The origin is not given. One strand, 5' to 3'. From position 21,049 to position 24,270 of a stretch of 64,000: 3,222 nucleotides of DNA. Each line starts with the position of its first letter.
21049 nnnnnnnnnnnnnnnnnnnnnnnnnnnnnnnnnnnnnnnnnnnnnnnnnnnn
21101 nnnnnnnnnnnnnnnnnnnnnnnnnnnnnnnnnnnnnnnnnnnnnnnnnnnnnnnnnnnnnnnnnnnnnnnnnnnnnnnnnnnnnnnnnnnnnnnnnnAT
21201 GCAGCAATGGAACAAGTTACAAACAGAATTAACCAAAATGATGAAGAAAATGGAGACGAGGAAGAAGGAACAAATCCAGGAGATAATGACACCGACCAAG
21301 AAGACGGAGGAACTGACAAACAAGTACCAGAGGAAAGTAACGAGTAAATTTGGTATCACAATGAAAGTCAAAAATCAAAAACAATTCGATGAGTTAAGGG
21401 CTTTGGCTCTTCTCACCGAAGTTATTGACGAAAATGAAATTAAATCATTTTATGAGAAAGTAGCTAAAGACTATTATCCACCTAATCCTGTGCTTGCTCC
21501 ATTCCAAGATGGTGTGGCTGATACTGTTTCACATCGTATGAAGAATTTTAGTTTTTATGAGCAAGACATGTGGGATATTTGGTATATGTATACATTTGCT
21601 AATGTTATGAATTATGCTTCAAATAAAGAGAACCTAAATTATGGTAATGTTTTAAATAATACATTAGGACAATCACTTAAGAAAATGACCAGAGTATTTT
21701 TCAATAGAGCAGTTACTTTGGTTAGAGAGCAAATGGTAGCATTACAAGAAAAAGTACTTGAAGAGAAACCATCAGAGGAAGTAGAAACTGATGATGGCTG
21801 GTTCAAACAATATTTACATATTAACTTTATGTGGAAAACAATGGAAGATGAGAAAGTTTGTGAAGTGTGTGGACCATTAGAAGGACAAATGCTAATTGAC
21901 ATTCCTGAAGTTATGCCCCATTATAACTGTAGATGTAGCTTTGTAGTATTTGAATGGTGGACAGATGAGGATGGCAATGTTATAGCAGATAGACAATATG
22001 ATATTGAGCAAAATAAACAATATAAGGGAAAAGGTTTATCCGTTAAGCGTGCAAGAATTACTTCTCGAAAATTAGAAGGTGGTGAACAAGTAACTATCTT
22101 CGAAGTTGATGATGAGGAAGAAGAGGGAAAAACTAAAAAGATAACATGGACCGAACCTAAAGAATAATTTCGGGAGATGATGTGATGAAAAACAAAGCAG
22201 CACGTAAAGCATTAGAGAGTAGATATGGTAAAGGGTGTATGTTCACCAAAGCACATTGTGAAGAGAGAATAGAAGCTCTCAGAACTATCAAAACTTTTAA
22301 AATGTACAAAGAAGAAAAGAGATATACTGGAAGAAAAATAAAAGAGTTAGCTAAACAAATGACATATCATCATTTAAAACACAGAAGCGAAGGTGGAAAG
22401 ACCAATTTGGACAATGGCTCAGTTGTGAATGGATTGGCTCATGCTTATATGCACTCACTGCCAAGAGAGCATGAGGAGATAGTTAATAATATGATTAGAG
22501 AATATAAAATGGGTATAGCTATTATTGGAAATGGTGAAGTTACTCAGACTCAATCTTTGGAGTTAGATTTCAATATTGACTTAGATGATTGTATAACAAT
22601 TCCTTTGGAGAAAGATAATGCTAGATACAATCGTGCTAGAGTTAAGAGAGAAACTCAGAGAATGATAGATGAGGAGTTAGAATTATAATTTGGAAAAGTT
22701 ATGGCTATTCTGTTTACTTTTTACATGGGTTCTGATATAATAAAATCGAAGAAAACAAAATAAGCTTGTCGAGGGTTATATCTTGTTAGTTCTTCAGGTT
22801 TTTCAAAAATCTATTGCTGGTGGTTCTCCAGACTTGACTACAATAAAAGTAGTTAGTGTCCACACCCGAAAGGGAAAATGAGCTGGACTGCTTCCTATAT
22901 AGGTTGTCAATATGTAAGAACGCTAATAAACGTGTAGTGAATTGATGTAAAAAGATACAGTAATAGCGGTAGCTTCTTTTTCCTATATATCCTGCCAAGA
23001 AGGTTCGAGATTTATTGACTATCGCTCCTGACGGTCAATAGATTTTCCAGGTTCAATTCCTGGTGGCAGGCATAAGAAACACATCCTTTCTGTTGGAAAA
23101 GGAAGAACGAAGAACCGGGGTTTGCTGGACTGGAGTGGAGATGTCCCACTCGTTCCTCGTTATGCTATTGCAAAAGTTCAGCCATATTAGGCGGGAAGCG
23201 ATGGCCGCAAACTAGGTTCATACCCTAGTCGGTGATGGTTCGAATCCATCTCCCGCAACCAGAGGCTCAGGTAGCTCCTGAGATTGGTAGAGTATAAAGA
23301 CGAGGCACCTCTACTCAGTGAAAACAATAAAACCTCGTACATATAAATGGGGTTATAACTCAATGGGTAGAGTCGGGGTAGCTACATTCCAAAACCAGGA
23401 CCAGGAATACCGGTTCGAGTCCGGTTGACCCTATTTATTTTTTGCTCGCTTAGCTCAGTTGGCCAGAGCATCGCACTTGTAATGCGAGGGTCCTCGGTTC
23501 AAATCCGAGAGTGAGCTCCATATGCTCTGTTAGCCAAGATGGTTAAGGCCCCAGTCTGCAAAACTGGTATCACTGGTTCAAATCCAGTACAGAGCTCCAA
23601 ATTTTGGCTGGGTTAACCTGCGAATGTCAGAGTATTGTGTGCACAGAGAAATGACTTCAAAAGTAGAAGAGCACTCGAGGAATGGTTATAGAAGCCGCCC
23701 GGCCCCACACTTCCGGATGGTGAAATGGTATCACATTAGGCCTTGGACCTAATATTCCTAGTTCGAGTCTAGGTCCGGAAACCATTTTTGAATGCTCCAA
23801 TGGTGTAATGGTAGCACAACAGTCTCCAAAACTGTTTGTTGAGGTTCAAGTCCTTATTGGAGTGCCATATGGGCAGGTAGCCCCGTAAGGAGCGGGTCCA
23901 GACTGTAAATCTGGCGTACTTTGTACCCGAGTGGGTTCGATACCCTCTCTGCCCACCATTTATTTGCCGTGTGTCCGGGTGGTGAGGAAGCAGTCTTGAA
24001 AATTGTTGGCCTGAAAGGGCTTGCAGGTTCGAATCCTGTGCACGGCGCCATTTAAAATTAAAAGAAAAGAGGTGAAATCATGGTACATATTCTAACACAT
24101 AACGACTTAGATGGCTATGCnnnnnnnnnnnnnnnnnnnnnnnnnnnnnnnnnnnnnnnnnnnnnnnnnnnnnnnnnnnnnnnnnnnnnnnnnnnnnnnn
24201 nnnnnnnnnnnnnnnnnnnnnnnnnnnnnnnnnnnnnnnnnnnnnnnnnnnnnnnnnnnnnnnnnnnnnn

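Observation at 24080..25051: DHH/DHHA1 phosphoesterase immediately downstream of the tRNA cluster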

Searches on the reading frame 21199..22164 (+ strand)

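Call 14: search_protein_families(library=phrogs, proteins=[window:21199-22164:+], max_evalue=0.001)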
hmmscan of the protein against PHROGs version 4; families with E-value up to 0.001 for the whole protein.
window:21199-22164:+ (322 aa): 3 families
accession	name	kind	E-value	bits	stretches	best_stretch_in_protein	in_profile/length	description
phrog_24918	-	head and packaging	4.8e-06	27.2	1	195-231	171-207/250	head morphogenesis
phrog_6577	-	unknown function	0.00033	20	1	210-280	180-255/1066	-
phrog_2841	-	head and packaging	0.00093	19.3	0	210-274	259-327/525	minor head protein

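Call 96: search_protein_families(library=pfam, proteins=[window:21199-22164:+], max_evalue=0.001)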
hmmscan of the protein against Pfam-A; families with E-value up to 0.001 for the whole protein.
window:21199-22164:+ (322 aa): 1 family
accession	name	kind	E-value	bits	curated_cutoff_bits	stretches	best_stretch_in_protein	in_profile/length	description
PF04233.19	Phage_Mu_F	-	0.00032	21.8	29.6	1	156-248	20-111/112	Phage Mu protein F like protein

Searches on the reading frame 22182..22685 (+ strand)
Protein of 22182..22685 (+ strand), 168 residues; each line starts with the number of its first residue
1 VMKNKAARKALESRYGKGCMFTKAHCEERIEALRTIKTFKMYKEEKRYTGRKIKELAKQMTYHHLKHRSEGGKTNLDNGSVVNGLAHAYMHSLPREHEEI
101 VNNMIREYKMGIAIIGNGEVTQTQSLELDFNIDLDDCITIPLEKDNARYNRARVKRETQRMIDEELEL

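Call 14: search_protein_families(library=phrogs, proteins=[window:22182-22685:+], max_evalue=0.001)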
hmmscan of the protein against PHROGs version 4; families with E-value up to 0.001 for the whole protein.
window:22182-22685:+ (168 aa): 0 families

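Call 77: search_protein_families(library=pfam, proteins=[window:22182-22685:+], max_evalue=0.01)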
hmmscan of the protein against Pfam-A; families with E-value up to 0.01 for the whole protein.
window:22182-22685:+ (168 aa): 1 family
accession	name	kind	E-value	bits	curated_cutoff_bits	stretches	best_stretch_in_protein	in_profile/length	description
PF01844.29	HNH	-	0.0054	17.3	21.4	0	58-78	12-32/47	HNH endonuclease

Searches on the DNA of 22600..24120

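Call 45: search_rna_families(source=window, start=22600, end=24120, threshold=evalue, max_evalue=1)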
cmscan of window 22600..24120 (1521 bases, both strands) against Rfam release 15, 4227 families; matches with E-value up to 1: 11.
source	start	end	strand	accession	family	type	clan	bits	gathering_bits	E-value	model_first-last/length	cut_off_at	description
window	23444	23517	+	RF00005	tRNA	Gene; tRNA;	CL00001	68.2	29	2.3e-14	1-71/71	no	tRNA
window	23524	23596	+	RF00005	tRNA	Gene; tRNA;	CL00001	64.5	29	2.4e-13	1-71/71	no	tRNA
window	23794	23864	+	RF00005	tRNA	Gene; tRNA;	CL00001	63.1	29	5.9e-13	1-71/71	no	tRNA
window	23711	23781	+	RF00005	tRNA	Gene; tRNA;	CL00001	58.9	29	8.7e-12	1-71/71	no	tRNA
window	23349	23433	+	RF00005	tRNA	Gene; tRNA;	CL00001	41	29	7.1e-07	1-71/71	no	tRNA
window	23965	24047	+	RF01852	tRNA-Sec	Gene; tRNA;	CL00001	37.4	47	2e-05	1-91/91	no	Selenocysteine transfer RNA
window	23871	23955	+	RF00005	tRNA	Gene; tRNA;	CL00001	30.9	29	0.00042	1-71/71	no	tRNA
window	23524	23597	-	RF04354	Plastid-ycf2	Cis-reg;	-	30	65.7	0.00087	1-75/75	no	Plastid-ycf2 5UTR RNA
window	23190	23258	+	RF00005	tRNA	Gene; tRNA;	CL00001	29.7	29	0.00091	1-71/71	no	tRNA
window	23444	23518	-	RF04354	Plastid-ycf2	Cis-reg;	-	25.2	65.7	0.017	1-75/75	no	Plastid-ycf2 5UTR RNA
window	22991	23072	-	RF04354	Plastid-ycf2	Cis-reg;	-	22.6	65.7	0.091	1-75/75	no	Plastid-ycf2 5UTR RNA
